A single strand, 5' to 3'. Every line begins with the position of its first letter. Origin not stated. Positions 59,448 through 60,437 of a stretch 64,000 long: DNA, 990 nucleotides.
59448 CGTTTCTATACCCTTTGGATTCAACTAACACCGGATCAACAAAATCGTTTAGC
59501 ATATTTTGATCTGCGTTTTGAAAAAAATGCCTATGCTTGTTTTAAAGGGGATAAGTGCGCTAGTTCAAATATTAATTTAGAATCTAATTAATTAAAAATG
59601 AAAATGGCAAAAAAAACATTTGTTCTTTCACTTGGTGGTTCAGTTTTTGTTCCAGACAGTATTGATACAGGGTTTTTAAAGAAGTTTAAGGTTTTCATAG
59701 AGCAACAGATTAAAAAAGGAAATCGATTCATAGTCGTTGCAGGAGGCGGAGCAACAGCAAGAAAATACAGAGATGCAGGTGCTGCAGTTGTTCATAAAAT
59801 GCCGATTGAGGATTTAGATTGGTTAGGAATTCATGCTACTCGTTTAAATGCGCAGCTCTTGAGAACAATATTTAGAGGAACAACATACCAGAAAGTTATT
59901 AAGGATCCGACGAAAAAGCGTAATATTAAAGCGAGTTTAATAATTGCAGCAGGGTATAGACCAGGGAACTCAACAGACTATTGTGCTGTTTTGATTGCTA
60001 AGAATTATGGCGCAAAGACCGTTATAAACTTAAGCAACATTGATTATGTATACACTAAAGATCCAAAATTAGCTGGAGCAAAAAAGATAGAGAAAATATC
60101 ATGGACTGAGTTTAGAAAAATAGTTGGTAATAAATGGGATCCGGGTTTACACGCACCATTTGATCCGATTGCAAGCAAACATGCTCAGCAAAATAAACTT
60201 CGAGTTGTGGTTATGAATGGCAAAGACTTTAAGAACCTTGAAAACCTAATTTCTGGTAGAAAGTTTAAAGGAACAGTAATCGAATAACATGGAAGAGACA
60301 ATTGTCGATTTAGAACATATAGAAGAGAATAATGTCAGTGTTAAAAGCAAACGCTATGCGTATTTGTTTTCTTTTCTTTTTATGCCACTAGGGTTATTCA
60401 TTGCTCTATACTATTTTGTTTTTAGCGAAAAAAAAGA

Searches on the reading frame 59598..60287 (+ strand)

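Call 24: search_protein_families(library=pfam, proteins=[window:59598-60287:+], max_evalue=0.01)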
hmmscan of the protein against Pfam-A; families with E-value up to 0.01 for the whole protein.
window:59598-60287:+ (229 aa): 1 family
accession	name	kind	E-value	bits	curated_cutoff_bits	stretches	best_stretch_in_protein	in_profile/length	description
PF00696.33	AA_kinase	-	1e-26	94.6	24.9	1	6-207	1-234/234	Amino acid kinase family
